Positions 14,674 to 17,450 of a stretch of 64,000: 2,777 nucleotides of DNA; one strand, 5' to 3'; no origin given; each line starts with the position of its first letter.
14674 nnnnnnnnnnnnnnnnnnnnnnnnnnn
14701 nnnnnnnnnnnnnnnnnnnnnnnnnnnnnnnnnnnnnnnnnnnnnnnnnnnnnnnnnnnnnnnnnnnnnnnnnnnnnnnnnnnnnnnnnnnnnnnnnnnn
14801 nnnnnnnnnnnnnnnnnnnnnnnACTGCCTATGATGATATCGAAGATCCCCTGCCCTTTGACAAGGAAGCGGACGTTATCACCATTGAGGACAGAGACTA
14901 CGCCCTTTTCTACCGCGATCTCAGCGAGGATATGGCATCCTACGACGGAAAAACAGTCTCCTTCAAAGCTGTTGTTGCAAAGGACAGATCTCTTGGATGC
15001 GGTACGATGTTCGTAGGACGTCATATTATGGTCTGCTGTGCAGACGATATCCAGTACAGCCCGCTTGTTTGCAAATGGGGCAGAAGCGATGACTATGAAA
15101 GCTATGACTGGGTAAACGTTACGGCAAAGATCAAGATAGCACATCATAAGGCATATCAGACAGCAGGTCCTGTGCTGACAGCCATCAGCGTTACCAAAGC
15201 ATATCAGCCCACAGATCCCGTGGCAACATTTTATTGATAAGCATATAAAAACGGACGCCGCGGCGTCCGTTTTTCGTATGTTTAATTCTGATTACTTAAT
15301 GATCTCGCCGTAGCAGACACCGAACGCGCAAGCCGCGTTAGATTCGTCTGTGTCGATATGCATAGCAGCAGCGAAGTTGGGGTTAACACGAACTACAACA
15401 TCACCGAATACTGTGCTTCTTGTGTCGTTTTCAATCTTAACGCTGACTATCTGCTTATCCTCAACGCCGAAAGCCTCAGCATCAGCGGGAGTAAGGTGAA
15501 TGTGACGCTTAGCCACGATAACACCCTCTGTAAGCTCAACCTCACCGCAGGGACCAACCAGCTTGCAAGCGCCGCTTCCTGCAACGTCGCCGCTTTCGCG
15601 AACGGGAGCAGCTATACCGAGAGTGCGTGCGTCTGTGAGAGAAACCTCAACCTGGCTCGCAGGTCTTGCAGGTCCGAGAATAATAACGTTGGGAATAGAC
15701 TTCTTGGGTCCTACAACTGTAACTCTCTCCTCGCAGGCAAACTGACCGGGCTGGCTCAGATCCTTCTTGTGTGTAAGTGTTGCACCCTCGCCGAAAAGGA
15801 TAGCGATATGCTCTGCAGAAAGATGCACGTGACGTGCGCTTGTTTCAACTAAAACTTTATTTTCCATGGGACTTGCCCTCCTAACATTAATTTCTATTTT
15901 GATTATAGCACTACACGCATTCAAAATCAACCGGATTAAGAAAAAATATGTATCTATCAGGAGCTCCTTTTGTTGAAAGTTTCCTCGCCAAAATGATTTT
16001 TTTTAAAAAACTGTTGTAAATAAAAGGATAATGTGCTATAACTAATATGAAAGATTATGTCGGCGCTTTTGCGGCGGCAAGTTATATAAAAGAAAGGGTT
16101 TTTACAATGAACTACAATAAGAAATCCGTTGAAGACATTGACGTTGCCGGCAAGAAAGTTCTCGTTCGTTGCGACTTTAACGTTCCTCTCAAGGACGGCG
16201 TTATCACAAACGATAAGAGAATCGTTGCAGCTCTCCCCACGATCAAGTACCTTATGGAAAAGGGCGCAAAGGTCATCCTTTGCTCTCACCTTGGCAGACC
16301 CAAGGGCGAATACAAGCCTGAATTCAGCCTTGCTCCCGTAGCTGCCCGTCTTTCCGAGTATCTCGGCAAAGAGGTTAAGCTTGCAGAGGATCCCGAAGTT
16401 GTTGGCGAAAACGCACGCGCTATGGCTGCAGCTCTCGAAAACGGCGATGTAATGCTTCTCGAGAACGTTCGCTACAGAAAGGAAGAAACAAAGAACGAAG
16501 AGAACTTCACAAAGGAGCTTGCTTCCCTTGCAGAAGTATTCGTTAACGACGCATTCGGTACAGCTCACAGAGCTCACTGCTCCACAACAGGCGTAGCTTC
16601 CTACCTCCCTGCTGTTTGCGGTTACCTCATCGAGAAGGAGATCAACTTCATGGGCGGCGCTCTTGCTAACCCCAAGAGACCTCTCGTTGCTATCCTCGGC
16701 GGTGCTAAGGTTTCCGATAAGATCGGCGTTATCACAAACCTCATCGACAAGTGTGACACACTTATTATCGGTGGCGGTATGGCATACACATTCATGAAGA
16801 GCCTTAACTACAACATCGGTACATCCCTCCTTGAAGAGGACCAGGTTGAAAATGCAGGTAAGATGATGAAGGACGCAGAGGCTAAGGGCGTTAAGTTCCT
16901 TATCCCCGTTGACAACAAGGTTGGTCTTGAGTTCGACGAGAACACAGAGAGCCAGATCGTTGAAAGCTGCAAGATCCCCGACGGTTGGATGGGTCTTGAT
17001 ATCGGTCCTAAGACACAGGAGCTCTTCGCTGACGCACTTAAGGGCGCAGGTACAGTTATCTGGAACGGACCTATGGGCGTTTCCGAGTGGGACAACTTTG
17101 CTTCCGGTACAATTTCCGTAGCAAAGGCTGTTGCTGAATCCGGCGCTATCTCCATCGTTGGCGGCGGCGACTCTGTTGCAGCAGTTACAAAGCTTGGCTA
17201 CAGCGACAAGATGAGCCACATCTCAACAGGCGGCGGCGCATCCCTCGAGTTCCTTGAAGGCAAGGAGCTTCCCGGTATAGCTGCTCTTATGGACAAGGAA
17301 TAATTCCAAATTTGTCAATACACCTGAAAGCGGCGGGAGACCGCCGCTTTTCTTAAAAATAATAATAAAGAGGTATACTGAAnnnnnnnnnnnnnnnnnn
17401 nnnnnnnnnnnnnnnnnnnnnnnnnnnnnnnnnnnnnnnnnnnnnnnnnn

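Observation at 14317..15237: Soluble fusion of a degenerate G3E-like GTPase domain with a DUF1980-like CCxAD domain, coupled to the COG0523 gene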

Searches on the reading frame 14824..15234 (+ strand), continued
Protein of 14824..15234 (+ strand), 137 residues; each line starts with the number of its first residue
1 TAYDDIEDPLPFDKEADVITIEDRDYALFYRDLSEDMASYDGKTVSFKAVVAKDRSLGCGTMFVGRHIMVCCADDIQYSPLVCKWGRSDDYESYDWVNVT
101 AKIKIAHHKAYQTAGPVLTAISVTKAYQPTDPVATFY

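Call 73: search_dna_similar(query=L098:5673-6614:+, collection=plasmids, mode=protein, max_evalue=0.001, max_rows=15)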
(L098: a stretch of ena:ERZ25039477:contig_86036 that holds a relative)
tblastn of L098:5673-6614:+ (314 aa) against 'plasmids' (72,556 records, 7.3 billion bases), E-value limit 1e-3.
Records with a match: 695; places in all: 715; records where one place covers at least 80% of the query: 49.
Best place of each record, by identity: 60-80% 9; <60% 686.
By first word of the organism name: Escherichia 356; Salmonella 177; Klebsiella 34; Citrobacter 21; Priestia 18; Staphylococcus 18; Shigella 11; Clostridium 9; Enterococcus 7; Enterobacter 4; and 28 more.
By predicted mobility (MOB-suite, as given by PLSDB): conjugative 428; non-mobilizable 168; mobilizable 99.
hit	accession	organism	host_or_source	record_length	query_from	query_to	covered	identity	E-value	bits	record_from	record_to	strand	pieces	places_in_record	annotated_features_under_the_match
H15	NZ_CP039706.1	Clostridium butyricum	Homo sapiens,isolation from The first ...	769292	4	310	98%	67.8%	6e-114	369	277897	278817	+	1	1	permease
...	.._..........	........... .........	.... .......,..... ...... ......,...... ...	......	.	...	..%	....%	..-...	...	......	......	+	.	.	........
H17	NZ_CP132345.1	Clostridium butyricum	Homo sapiens,Faeces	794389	4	310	98%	67.8%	6e-114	369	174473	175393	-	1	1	permease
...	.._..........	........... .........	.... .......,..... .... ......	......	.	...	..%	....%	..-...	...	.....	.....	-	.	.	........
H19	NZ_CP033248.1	Clostridium butyricum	environment swab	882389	4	310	98%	67.4%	2e-113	367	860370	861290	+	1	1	permease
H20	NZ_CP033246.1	Clostridium butyricum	Homo sapiens,stool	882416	4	310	98%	67.4%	2e-113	367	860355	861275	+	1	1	permease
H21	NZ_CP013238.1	Clostridium butyricum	Microbial isolate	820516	4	310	98%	67.4%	1e-112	365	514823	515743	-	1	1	permease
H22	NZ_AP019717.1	Clostridium butyricum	-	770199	4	310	98%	67.4%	2e-112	364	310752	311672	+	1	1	permease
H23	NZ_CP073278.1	Clostridium butyricum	Homo sapiens,cell culture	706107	4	310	98%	67.1%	5e-112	363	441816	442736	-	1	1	permease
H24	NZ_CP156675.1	Pseudalkalibacillus hwajinpoensis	mixed culture,soil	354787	14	283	86%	41.0%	7e-53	193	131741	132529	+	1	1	permease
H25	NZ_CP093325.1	Bacillus sp. N5-665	whole organism,peat soil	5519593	16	287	87%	40.4%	7e-49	181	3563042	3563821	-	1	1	none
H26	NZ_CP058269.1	Priestia megaterium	cell culture,potash salt dump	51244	21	284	84%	38.3%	2e-44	169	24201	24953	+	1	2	permease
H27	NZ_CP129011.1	Priestia aryabhattai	mixed culture,sea water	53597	21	284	84%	38.3%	2e-44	169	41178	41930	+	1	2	permease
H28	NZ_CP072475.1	Priestia aryabhattai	mixed culture,soil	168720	21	284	84%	38.1%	3e-46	174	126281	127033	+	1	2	permease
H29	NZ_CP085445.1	Priestia megaterium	single cell,soil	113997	21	284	84%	38.1%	4e-46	173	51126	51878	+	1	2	permease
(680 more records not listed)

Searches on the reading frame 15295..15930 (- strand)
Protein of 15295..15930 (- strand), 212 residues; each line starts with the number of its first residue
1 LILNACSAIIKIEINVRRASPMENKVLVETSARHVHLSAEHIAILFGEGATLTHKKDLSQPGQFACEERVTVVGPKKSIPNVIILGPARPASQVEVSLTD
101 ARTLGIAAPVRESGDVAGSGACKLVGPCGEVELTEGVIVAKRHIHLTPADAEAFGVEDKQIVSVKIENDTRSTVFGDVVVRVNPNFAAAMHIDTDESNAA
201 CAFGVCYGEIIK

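Call 54: search_protein_families(library=pfam, proteins=[window:15295-15930:-], max_evalue=0.00001)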
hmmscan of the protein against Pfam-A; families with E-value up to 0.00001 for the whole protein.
window:15295-15930:- (212 aa): 1 family
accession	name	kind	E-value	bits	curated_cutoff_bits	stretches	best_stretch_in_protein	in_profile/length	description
PF06130.18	PTAC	-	7e-82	273.9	25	1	28-201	2-174/176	Phosphate propanoyltransferase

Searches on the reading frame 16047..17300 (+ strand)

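Call 54: search_protein_families(library=pfam, proteins=[window:16047-17300:+], max_evalue=0.00001)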
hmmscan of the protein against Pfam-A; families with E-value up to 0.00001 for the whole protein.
window:16047-17300:+ (418 aa): 1 family
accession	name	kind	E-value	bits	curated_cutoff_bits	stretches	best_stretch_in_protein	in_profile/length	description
PF00162.24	PGK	-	1e-164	548.5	27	1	28-406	1-379/379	Phosphoglycerate kinase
